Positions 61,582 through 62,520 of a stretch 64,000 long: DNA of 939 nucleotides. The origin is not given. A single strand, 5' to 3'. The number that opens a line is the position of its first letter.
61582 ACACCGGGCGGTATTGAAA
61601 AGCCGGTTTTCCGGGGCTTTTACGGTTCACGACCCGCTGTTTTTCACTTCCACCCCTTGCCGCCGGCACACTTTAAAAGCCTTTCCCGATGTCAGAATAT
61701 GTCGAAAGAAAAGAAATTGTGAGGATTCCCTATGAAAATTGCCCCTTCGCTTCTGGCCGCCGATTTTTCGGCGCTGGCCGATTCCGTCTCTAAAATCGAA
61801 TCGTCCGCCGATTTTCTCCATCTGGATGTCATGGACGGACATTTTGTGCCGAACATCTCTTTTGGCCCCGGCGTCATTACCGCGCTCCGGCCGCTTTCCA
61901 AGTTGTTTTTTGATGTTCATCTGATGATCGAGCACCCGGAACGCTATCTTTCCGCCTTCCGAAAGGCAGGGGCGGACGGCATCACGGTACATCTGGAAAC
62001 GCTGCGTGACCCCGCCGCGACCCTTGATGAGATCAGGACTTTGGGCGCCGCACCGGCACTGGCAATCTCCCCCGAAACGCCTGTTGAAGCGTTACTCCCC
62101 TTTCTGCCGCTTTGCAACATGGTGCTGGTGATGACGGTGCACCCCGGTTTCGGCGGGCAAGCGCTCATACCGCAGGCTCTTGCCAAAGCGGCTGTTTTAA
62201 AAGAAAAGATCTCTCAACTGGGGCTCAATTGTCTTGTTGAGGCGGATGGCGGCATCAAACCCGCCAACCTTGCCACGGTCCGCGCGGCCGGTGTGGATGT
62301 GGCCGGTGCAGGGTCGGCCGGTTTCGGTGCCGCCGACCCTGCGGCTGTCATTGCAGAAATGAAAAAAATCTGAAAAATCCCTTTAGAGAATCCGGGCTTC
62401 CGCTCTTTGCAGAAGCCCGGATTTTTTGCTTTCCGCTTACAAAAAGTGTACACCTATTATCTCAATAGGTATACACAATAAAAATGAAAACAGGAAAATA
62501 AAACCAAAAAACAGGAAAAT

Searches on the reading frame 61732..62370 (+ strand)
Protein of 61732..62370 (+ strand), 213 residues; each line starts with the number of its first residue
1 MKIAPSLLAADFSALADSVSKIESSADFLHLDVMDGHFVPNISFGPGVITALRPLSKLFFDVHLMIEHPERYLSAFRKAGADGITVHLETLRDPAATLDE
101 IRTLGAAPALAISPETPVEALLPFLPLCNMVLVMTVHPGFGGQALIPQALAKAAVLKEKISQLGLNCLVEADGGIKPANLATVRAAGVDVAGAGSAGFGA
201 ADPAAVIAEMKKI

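Call 7: find_encoding_contigs(protein=window:61732-62370:+, flank=4000, max_places=10)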
Protein window:61732-62370:+ (213 aa): no gene with exactly this product is on record in the collection.
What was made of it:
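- Tried and rejected: The exact look-up of the window's Rpe found nothing (call 7).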

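Call 8: find_homologous_proteins(query=window:61732-62370:+, max_evalue=1e-60)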
Query window:61732-62370:+ (213 aa): 449 proteins with E <= 1e-60 among 8000 candidates; the best 120 are listed.
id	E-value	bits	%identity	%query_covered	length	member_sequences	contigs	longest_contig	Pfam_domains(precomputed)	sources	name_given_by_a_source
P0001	2.1e-130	450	100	100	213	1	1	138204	PF00834.26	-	-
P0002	7.2e-128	442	99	100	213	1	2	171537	PF00834.26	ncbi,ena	-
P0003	3.3e-126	436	98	100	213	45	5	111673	PF00834.26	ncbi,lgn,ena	-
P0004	6.6e-126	436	98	100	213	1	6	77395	PF00834.26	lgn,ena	-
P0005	2.9e-99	349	76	100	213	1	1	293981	PF00834.26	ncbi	-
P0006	1.5e-84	301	67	100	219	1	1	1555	PF02581.24,PF00834.26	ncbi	-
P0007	2.3e-84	300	66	100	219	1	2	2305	PF02581.24,PF00834.26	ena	-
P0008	2.5e-84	300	66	100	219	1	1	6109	PF02581.24,PF00834.26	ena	-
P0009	2.3e-83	297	67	100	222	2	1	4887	PF02581.24,PF00834.26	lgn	-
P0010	4.4e-83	296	65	100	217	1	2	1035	PF02581.24,PF00834.26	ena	-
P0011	1.4e-82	294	66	100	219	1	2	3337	PF02581.24,PF00834.26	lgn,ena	-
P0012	1.9e-82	294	64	100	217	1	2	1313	PF02581.24,PF00834.26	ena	-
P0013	2.2e-82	293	66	100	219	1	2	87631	PF02581.24,PF00834.26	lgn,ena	-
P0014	2.5e-82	293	67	100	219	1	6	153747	PF02581.24,PF00834.26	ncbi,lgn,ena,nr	ncbi:MAG: ribulose-phosphate 3-epimerase [Clostridia bacterium]|nr:ribulose-phosphate 3-epimerase [C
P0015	2.8e-82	293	66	100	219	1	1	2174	PF02581.24,PF00834.26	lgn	-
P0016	3.2e-82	293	66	100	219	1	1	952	PF02581.24,PF00834.26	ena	-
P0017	4.9e-82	292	66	100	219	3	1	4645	PF02581.24,PF00834.26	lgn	-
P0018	6.2e-82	292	66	93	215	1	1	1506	PF00834.26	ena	-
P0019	6.7e-82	292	67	100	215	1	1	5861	PF00834.26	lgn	-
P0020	7.0e-82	292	66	100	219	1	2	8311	PF02581.24,PF00834.26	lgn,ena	-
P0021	7.8e-82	292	65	100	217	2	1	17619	PF02581.24,PF00834.26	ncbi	-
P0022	9.9e-82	291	66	100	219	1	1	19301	PF02581.24,PF00834.26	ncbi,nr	ncbi:MAG: ribulose-phosphate 3-epimerase [Clostridia bacterium]|nr:ribulose-phosphate 3-epimerase [C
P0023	1.3e-81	291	66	100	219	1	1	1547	PF02581.24,PF00834.26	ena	-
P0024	1.4e-81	291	66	100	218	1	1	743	PF00834.26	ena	-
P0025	1.4e-81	291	66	100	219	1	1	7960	PF02581.24,PF00834.26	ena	-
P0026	1.7e-81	291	66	100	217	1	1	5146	PF00834.26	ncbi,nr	ncbi:MAG: ribulose-phosphate 3-epimerase [Clostridia bacterium]|nr:ribulose-phosphate 3-epimerase [C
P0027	1.7e-81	291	67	100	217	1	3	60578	PF02581.24,PF00834.26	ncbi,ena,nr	ncbi:MAG: ribulose-phosphate 3-epimerase [Clostridia bacterium]|nr:ribulose-phosphate 3-epimerase [C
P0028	1.8e-81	291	66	100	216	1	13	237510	PF02581.24,PF00834.26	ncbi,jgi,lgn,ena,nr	ncbi:MAG: ribulose-phosphate 3-epimerase [Ruminococcaceae bacterium]|nr:ribulose-phosphate 3-epimera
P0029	1.8e-81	291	66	100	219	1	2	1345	PF02581.24,PF00834.26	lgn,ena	-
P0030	1.8e-81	290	66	100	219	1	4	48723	PF02581.24,PF00834.26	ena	-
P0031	1.9e-81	290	66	100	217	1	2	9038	PF00834.26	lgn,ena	-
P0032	2.6e-81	290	69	100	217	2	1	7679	PF00834.26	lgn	-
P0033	5.8e-81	289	65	100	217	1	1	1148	PF00834.26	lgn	-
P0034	6.0e-81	289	65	100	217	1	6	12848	PF00834.26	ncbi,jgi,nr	ncbi:MAG: ribulose-phosphate 3-epimerase [Ruminococcaceae bacterium]|nr:ribulose-phosphate 3-epimera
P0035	6.9e-81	289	65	100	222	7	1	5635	PF02581.24,PF00834.26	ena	-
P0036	7.6e-81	288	63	100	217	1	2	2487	PF02581.24,PF00834.26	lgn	-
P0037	8.5e-81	288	65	100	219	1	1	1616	PF02581.24,PF00834.26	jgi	jgi:ribulose-phosphate 3-epimerase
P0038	1.1e-80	288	66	100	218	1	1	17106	PF00834.26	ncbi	-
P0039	1.3e-80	288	65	100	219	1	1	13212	PF02581.24,PF00834.26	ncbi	-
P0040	1.7e-80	287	65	100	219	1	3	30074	PF02581.24,PF00834.26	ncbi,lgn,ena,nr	ncbi:MAG: ribulose-phosphate 3-epimerase [Clostridia bacterium]|nr:ribulose-phosphate 3-epimerase [C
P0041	1.9e-80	287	64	100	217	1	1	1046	PF00834.26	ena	-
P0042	2.4e-80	287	64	100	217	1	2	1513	PF00834.26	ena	-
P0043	2.6e-80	287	65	100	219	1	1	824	PF02581.24,PF00834.26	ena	-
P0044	2.6e-80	287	65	100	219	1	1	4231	PF02581.24,PF00834.26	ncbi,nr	ncbi:MAG: ribulose-phosphate 3-epimerase [Clostridia bacterium]|nr:ribulose-phosphate 3-epimerase [C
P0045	2.6e-80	287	65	100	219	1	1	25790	PF02581.24,PF00834.26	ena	-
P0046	2.7e-80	287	65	100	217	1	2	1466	PF00834.26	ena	-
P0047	3.3e-80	286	65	100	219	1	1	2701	PF02581.24,PF00834.26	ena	-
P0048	4.7e-80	286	65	100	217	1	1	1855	PF00834.26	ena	-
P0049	4.9e-80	286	64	100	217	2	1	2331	PF00834.26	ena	-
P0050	4.9e-80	286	63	100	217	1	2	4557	PF02581.24,PF00834.26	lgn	-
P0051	5.4e-80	286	64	100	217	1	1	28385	PF02581.24,PF00834.26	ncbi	-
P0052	6.1e-80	285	65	100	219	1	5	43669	PF02581.24,PF00834.26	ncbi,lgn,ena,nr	ncbi:MAG: ribulose-phosphate 3-epimerase [Clostridia bacterium]|nr:ribulose-phosphate 3-epimerase [C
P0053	6.6e-80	285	65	100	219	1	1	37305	PF02581.24,PF00834.26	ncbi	-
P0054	6.9e-80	285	64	99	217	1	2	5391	PF00834.26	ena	-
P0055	7.7e-80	285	63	100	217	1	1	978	PF02581.24,PF00834.26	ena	-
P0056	7.8e-80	285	64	100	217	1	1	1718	PF00834.26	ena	-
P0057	8.3e-80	285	64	93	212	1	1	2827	PF00834.26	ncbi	-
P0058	1.3e-79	284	64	100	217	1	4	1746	PF00215.31,PF00834.26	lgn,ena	-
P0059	1.3e-79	284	64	100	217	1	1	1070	PF00215.31,PF00834.26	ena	-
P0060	1.7e-79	284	63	100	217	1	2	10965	PF02581.24,PF00834.26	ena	-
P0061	2.2e-79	284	65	100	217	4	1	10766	PF00834.26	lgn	-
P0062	3.0e-79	283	64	93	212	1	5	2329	PF00834.26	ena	-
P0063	4.3e-79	283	63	100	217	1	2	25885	PF02581.24,PF00834.26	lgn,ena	-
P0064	6.6e-79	282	65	100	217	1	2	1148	PF00834.26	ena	-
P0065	8.1e-79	282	65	100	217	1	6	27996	PF00834.26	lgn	-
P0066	1.4e-78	281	63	100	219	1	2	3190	PF02581.24,PF00834.26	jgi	-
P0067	2.2e-78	280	65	100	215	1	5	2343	PF00834.26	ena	-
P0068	2.2e-78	280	65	93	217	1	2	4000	PF00834.26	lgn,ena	-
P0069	4.5e-78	279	63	93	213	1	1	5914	PF00834.26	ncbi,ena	-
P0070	7.0e-78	279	64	99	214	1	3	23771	PF00834.26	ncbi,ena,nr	ncbi:MAG: ribulose-phosphate 3-epimerase [Clostridia bacterium]|nr:ribulose-phosphate 3-epimerase [C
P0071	9.6e-78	278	65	100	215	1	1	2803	PF00834.26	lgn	-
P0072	2.0e-77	277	64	100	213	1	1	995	PF00834.26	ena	-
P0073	2.6e-77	277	62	93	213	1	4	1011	PF00834.26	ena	-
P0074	3.2e-77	277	63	100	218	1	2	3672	PF02581.24,PF00834.26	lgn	-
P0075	3.4e-77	277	63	100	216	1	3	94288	PF00834.26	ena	-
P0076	4.8e-77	276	63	100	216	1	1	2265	PF00834.26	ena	-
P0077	8.5e-77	275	63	100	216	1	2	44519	PF00834.26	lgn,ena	-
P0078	8.8e-77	275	63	100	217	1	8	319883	PF00834.26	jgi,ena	-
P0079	8.8e-77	275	63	100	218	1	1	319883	PF00834.26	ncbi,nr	ncbi:MAG: ribulose-phosphate 3-epimerase [Ruminococcaceae bacterium]|nr:ribulose-phosphate 3-epimera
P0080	9.7e-77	275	63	100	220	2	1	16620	PF00834.26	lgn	-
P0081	1.1e-76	275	62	95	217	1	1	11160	PF00834.26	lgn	-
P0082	1.2e-76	275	63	93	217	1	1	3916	PF02581.24,PF00834.26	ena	-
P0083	1.3e-76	275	63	100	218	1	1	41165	PF00834.26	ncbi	-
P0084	1.5e-76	274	65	99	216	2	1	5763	PF02581.24,PF00834.26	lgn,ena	-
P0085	2.1e-76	274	63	100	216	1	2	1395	PF00834.26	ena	-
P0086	2.2e-76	274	63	100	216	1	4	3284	PF00834.26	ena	-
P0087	3.1e-76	273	64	100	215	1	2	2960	PF02581.24,PF00215.31,PF00834.26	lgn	-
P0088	3.2e-76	273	63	100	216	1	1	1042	PF00834.26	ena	-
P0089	3.9e-76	273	63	100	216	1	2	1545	PF00834.26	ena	-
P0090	4.9e-76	273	63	100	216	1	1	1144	PF00834.26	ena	-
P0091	7.9e-76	272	63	100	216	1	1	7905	PF00834.26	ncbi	-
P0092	1.1e-75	272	62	93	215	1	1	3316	PF00834.26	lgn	-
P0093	1.3e-75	271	62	100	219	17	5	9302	PF00834.26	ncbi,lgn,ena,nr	ncbi:MAG: ribulose-phosphate 3-epimerase [Clostridia bacterium]|nr:ribulose-phosphate 3-epimerase [C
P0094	4.4e-75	270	62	100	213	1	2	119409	PF00834.26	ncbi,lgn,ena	-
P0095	4.8e-75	270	61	93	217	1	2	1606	PF00834.26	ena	-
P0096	4.9e-75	269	61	93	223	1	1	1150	PF00834.26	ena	-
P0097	5.0e-75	269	63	93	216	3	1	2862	PF02581.24,PF00834.26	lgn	-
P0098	9.8e-75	269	62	100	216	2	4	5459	PF02581.24,PF00834.26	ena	-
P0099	1.1e-74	268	61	93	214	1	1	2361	PF00834.26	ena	-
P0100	1.9e-74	268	61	100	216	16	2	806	PF00834.26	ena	-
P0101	3.6e-74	267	61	100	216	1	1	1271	PF00834.26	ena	-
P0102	4.4e-74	266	61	100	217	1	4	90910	PF00834.26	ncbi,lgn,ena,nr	ncbi:MAG: ribulose-phosphate 3-epimerase [Clostridia bacterium]|nr:ribulose-phosphate 3-epimerase [C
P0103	2.5e-73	264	62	100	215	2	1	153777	PF02581.24,PF00215.31,PF00834.26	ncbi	-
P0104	2.9e-73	264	62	95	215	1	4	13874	PF02581.24,PF00834.26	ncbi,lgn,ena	-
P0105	3.0e-73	264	61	100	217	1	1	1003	PF02581.24,PF00834.26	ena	-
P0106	3.6e-73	263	62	100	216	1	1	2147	PF00834.26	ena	-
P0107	4.6e-73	263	62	100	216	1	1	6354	PF00834.26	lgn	-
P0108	7.2e-73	262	61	100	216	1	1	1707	PF00834.26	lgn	-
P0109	9.5e-73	262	61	100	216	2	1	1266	PF00834.26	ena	-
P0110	1.5e-72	261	59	100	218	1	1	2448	PF00834.26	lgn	-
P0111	1.8e-72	261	59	99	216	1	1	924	PF00215.31,PF00834.26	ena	-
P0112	1.9e-72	261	62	100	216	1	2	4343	PF00834.26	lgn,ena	-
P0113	2.0e-72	261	62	100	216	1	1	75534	PF00834.26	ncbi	-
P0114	4.6e-72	260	60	100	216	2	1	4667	PF00834.26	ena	-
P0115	6.6e-72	259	62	93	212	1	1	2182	PF00834.26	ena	-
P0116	6.6e-72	259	61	100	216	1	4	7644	PF00215.31,PF00834.26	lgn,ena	-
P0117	7.6e-72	259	62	100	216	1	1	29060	PF00834.26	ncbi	-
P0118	8.1e-72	259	60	100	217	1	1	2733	PF00834.26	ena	-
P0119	1.0e-71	259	61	100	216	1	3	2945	PF00215.31,PF00834.26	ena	-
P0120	1.0e-71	259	61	99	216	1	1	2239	PF00215.31,PF00834.26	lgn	-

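Call 9: find_encoding_contigs(protein=P0002, flank=5000, max_places=10)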
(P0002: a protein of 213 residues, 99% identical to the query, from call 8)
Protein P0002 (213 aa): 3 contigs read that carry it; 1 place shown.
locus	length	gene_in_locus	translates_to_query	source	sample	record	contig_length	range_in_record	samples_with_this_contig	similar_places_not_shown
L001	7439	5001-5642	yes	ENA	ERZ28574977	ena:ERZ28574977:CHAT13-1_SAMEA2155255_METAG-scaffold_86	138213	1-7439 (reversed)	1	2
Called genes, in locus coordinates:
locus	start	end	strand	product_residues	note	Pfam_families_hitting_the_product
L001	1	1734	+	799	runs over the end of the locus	PF01588:tRNA_bind, PF03483:B3_4, PF03484:B5, PF17759:tRNA_synthFbeta, PF03147:FDX-ACB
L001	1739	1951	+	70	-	PF05979:DUF896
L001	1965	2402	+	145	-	PF02367:TsaE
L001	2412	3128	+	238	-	PF00814:TsaD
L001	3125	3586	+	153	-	PF02502:LacAB_rpiB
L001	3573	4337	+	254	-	PF01128:IspD, PF12804:NTP_transf_3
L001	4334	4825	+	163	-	PF02542:YgbB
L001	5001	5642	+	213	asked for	PF00834:Ribul_P_3_epim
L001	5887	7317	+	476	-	-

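Call 10: find_encoding_contigs(protein=P0003, flank=5000, max_places=10)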
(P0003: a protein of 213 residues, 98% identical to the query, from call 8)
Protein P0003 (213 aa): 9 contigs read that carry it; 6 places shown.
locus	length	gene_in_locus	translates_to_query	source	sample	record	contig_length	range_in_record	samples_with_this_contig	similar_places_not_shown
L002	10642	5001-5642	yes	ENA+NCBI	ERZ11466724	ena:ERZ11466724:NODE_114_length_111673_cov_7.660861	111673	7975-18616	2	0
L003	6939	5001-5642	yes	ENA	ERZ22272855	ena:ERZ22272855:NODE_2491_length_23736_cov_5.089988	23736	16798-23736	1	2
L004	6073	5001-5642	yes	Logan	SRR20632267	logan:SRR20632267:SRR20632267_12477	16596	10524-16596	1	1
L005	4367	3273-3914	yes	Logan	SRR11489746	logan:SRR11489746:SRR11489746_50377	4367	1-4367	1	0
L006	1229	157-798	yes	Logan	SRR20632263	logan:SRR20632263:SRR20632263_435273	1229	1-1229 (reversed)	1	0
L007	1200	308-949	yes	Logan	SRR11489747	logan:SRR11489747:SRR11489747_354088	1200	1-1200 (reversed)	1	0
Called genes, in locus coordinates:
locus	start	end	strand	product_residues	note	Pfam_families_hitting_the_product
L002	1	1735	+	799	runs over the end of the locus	PF01588:tRNA_bind, PF03483:B3_4, PF03484:B5, PF17759:tRNA_synthFbeta, PF03147:FDX-ACB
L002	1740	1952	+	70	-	PF05979:DUF896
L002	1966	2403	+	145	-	PF02367:TsaE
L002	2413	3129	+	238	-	PF00814:TsaD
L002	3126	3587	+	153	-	PF02502:LacAB_rpiB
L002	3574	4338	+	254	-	PF01128:IspD, PF12804:NTP_transf_3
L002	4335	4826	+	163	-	PF02542:YgbB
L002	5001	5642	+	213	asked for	PF00834:Ribul_P_3_epim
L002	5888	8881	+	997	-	PF13306:LRR_5, PF13855:LRR_8 (faint), PF23952:LRR_EndoS (faint), PF13306:LRR_5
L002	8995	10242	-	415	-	PF00091:Tubulin, PF12327:FtsZ_C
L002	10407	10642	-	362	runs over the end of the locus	PF03033:Glyco_transf_28, PF04101:Glyco_tran_28_C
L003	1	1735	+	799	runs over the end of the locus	PF01588:tRNA_bind, PF03483:B3_4, PF03484:B5, PF17759:tRNA_synthFbeta, PF03147:FDX-ACB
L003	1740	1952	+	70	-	PF05979:DUF896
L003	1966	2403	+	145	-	PF02367:TsaE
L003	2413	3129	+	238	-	PF00814:TsaD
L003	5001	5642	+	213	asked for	PF00834:Ribul_P_3_epim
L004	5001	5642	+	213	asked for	PF00834:Ribul_P_3_epim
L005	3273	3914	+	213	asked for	PF00834:Ribul_P_3_epim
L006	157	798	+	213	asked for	PF00834:Ribul_P_3_epim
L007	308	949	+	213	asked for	PF00834:Ribul_P_3_epim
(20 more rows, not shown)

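Call 11: find_encoding_contigs(protein=P0004, flank=5000, max_places=10)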
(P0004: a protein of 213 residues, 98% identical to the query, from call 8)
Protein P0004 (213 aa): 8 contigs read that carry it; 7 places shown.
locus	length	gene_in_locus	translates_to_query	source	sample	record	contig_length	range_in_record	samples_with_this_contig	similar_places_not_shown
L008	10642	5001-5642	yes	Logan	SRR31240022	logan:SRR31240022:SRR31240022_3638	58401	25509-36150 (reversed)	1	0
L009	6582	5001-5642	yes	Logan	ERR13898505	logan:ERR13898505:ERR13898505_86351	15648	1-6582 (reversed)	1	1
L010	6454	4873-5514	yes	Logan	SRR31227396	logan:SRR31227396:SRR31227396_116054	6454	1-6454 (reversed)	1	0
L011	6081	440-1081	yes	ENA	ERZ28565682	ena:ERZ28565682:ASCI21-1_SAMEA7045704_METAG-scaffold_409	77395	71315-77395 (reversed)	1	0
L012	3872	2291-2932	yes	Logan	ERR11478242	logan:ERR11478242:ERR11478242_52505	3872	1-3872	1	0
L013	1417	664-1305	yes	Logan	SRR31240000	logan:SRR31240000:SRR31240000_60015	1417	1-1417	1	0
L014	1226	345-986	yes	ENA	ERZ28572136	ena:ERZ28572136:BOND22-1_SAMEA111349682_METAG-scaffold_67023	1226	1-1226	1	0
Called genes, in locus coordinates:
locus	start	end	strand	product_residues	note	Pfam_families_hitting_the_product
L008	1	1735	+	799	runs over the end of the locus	PF01588:tRNA_bind, PF03483:B3_4, PF03484:B5, PF17759:tRNA_synthFbeta, PF03147:FDX-ACB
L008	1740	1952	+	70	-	PF05979:DUF896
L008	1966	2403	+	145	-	PF02367:TsaE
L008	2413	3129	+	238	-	PF00814:TsaD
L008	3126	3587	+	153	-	PF02502:LacAB_rpiB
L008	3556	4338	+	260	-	PF01128:IspD, PF12804:NTP_transf_3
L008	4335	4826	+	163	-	PF02542:YgbB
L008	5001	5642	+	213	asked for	PF00834:Ribul_P_3_epim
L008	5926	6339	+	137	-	PF13306:LRR_5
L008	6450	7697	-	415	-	PF00091:Tubulin, PF12327:FtsZ_C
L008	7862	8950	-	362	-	PF03033:Glyco_transf_28, PF04101:Glyco_tran_28_C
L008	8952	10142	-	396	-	PF01098:FTSW_RODA_SPOVE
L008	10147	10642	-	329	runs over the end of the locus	PF00953:Glycos_transf_4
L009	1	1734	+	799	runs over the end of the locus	PF01588:tRNA_bind, PF03483:B3_4, PF03484:B5, PF17759:tRNA_synthFbeta, PF03147:FDX-ACB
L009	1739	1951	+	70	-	PF05979:DUF896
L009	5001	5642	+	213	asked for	PF00834:Ribul_P_3_epim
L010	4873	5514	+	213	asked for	PF00834:Ribul_P_3_epim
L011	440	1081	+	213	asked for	PF00834:Ribul_P_3_epim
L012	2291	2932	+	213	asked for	PF00834:Ribul_P_3_epim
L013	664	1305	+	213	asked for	PF00834:Ribul_P_3_epim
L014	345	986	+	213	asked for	PF00834:Ribul_P_3_epim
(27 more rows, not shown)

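Call 46: list_cluster_members(proteins=[P0002, P0003, P0005])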
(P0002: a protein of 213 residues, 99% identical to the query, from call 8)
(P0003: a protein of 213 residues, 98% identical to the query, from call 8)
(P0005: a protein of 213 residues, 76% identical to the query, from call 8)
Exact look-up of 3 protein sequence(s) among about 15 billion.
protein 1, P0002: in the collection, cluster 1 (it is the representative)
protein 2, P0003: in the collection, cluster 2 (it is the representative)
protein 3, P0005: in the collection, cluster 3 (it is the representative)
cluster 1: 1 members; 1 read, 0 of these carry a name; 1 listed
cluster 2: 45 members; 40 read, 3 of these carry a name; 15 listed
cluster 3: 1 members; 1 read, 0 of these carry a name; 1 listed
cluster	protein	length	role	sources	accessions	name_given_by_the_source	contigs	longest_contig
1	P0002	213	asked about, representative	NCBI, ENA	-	-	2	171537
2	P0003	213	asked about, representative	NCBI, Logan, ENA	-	-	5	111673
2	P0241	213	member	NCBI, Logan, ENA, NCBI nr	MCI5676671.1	MAG: ribulose-phosphate 3-epimerase [Clostridia bacterium] | ribulose-phosphate 3-epimerase [Clostridia bacterium]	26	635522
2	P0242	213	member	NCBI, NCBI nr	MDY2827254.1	MAG: ribulose-phosphate 3-epimerase [Eubacteriales bacterium] | ribulose-phosphate 3-epimerase [Eubacteriales bacterium]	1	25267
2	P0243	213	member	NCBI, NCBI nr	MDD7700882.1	MAG: ribulose-phosphate 3-epimerase [Eubacteriales bacterium] | ribulose-phosphate 3-epimerase [Eubacteriales bacterium]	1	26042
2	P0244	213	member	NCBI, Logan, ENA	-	-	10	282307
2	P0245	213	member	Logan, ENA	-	-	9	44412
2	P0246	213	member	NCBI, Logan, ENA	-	-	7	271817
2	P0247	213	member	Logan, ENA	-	-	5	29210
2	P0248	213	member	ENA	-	-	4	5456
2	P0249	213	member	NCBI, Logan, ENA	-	-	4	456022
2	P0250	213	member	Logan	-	-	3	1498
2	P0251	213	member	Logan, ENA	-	-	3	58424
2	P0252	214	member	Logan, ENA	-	-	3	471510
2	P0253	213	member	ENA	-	-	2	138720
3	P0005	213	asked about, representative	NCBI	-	-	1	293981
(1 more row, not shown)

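Call 47: find_encoding_contigs(protein=P0241, flank=2500, max_places=10)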
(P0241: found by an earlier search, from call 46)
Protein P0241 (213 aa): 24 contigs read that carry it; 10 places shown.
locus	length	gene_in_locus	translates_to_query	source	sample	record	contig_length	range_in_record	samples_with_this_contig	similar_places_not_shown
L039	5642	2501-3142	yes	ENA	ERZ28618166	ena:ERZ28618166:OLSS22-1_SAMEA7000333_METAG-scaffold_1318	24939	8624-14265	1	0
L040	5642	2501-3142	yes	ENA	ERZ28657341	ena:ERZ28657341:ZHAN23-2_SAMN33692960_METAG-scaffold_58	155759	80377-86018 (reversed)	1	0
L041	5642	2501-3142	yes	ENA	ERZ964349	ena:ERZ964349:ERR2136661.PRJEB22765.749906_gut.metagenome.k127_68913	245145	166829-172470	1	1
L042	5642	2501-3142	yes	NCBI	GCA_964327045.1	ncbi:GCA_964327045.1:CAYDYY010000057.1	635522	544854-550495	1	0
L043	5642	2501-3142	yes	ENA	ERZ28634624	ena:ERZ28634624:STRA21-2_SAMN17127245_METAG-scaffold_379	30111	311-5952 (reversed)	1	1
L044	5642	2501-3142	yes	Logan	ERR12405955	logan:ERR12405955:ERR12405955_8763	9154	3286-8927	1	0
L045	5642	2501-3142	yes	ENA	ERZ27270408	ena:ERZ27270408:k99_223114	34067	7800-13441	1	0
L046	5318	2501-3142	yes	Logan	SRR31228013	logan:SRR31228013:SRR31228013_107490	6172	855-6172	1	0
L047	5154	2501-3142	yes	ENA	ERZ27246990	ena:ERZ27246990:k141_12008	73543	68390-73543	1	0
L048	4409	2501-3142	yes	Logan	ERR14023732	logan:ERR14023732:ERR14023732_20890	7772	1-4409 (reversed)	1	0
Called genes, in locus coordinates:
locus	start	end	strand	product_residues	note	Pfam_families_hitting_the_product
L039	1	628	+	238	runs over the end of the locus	PF00814:TsaD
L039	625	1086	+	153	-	PF02502:LacAB_rpiB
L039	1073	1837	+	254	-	PF01128:IspD, PF12804:NTP_transf_3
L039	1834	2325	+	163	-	PF02542:YgbB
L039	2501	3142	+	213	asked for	PF00834:Ribul_P_3_epim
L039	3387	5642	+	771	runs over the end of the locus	PF13306:LRR_5, PF13855:LRR_8 (faint), PF12799:LRR_4 (faint), PF13306:LRR_5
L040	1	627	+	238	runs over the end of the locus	PF00814:TsaD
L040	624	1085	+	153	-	PF02502:LacAB_rpiB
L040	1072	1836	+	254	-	PF01128:IspD, PF12804:NTP_transf_3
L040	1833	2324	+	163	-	PF02542:YgbB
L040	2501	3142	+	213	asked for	PF00834:Ribul_P_3_epim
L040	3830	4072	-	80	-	-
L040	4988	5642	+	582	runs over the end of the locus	-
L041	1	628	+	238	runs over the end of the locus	PF00814:TsaD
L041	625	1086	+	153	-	PF02502:LacAB_rpiB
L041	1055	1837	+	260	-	PF01128:IspD, PF12804:NTP_transf_3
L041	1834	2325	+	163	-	PF02542:YgbB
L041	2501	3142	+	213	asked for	PF00834:Ribul_P_3_epim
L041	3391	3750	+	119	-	PF13306:LRR_5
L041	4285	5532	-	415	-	PF00091:Tubulin, PF12327:FtsZ_C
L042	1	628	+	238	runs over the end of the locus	PF00814:TsaD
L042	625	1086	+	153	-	PF02502:LacAB_rpiB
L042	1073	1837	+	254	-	PF01128:IspD, PF12804:NTP_transf_3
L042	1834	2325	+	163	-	PF02542:YgbB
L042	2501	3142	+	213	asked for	PF00834:Ribul_P_3_epim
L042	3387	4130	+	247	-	PF13306:LRR_5, PF13855:LRR_8 (faint), PF13306:LRR_5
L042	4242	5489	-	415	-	PF00091:Tubulin, PF12327:FtsZ_C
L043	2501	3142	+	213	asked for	PF00834:Ribul_P_3_epim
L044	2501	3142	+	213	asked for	PF00834:Ribul_P_3_epim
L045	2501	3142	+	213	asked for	PF00834:Ribul_P_3_epim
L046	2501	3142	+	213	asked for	PF00834:Ribul_P_3_epim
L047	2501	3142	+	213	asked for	PF00834:Ribul_P_3_epim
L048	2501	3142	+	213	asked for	PF00834:Ribul_P_3_epim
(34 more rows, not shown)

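Call 50: find_encoding_contigs(protein=P0005, flank=4000, max_places=3)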
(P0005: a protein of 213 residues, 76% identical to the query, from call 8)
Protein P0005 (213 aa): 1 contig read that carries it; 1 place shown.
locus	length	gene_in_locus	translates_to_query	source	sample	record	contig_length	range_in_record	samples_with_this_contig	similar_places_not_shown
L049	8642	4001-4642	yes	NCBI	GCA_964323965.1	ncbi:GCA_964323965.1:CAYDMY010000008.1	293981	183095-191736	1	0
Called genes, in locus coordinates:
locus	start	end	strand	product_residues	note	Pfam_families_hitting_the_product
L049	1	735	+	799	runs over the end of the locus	PF01588:tRNA_bind, PF03483:B3_4, PF03484:B5, PF17759:tRNA_synthFbeta, PF03147:FDX-ACB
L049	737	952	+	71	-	PF05979:DUF896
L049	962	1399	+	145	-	PF02367:TsaE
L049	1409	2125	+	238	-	PF00814:TsaD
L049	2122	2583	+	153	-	PF02502:LacAB_rpiB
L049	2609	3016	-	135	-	-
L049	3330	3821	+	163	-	PF02542:YgbB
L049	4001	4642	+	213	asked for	PF00834:Ribul_P_3_epim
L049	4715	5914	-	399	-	PF00091:Tubulin, PF12327:FtsZ_C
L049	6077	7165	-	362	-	PF03033:Glyco_transf_28, PF04101:Glyco_tran_28_C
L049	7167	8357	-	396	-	PF01098:FTSW_RODA_SPOVE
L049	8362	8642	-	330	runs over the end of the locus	PF00953:Glycos_transf_4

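Call 55: search_protein_families(library=pfam, proteins=[L002:5888-8878:+], max_evalue=0.001)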
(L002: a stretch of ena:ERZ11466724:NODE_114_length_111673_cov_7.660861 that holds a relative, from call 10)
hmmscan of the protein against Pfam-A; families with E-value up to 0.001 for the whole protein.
L002:5888-8878:+ (997 aa): 3 families
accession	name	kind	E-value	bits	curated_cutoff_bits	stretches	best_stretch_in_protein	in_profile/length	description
PF13306.12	LRR_5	-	7e-175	572.7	27.7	8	867-970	10-111/127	BspA type Leucine rich repeat region (6 copies)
PF13855.12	LRR_8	-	3.1e-25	88.2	27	0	277-319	13-56/61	Leucine rich repeat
PF23952.1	LRR_EndoS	-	1.7e-09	38.4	27.9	0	462-524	25-90/116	Endo-beta-N-acetylglucosaminidase EndoS LRR domain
